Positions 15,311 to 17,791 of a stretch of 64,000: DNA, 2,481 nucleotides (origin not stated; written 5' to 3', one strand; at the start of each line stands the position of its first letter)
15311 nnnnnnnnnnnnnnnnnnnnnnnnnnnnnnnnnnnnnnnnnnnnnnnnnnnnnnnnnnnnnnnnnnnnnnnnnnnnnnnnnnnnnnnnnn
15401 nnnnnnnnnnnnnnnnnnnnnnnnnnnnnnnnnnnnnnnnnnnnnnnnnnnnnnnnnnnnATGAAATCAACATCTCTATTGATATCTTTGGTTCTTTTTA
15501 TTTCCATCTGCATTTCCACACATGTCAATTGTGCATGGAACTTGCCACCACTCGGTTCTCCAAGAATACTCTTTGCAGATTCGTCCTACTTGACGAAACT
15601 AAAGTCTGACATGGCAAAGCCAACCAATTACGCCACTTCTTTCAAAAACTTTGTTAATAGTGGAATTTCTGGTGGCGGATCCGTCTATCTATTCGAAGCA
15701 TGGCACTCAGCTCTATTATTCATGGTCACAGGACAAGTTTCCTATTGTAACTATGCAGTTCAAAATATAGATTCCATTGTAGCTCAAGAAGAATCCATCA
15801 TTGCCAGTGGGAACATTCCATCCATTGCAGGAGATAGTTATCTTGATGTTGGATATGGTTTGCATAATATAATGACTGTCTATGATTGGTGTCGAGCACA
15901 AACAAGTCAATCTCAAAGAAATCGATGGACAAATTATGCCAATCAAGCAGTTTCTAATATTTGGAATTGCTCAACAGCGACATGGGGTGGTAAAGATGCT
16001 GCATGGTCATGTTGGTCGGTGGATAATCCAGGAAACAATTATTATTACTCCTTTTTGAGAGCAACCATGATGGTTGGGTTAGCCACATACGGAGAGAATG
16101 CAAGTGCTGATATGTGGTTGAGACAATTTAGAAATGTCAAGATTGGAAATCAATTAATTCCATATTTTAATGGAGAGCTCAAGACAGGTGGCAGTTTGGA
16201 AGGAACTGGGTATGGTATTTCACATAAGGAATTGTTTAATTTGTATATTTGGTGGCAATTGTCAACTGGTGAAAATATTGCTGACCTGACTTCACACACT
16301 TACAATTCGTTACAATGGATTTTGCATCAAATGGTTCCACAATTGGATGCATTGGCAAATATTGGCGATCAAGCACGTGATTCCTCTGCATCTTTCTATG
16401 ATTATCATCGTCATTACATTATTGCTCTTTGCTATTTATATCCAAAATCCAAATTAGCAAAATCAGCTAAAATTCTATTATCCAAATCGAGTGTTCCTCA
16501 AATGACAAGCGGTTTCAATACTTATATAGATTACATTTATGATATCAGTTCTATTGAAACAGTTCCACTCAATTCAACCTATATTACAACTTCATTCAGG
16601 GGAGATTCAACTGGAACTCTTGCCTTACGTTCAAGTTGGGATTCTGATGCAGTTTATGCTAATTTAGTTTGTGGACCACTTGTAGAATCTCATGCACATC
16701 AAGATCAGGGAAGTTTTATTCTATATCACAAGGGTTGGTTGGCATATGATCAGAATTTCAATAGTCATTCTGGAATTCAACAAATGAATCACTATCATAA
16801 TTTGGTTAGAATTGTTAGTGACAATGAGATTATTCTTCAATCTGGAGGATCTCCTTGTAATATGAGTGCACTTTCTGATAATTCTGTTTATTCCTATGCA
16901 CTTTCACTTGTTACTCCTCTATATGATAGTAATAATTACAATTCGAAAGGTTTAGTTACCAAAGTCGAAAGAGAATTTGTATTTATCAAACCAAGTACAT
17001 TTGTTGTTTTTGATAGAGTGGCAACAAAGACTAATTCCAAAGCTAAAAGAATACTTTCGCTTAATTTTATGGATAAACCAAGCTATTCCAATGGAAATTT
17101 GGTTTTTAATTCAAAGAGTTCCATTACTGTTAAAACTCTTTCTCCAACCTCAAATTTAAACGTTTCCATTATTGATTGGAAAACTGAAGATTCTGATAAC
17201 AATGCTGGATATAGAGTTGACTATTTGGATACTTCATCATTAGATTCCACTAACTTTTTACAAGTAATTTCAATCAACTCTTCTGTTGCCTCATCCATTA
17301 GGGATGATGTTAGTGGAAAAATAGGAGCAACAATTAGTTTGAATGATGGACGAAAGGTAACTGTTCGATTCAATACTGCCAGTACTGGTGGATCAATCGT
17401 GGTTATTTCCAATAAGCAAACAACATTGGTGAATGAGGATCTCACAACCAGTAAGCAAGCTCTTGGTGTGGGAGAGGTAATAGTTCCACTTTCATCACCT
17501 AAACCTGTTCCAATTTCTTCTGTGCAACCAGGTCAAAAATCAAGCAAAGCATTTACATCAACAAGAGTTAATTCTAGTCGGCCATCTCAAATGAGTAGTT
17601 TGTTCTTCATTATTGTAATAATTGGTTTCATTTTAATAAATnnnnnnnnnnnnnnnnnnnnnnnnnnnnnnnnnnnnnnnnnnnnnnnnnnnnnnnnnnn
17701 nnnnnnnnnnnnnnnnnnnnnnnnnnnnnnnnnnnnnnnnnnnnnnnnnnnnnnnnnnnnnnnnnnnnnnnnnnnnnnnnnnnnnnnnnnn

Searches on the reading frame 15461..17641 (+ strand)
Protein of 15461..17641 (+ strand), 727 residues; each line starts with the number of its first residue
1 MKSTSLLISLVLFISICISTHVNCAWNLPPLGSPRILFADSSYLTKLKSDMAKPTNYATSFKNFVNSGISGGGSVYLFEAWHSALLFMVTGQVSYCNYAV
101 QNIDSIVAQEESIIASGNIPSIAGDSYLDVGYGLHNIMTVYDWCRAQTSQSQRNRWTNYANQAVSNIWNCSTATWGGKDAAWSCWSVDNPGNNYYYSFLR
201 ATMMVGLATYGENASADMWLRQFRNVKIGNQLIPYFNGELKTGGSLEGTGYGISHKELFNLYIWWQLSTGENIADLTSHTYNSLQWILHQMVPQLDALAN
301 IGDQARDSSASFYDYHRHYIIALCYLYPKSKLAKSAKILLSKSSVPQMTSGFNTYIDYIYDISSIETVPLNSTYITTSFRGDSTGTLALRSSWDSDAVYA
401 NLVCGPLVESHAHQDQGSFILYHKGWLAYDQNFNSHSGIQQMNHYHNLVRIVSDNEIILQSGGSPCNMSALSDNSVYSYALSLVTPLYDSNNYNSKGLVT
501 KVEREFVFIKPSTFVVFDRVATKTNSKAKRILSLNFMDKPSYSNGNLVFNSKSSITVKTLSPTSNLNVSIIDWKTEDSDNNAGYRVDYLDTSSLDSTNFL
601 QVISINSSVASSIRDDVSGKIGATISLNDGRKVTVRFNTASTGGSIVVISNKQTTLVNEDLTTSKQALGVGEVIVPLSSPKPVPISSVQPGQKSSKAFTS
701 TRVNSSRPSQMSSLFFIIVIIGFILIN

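Call 61: search_protein_families(library=pfam, proteins=[window:15461-17641:+], max_evalue=0.001)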
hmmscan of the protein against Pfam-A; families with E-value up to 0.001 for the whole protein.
window:15461-17641:+ (727 aa): 1 family
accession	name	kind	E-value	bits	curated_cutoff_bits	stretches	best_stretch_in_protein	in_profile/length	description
PF07940.18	Hepar_II_III_C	-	0.00077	19.5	24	0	379-425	7-53/237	Heparinase II/III-like, C-terminal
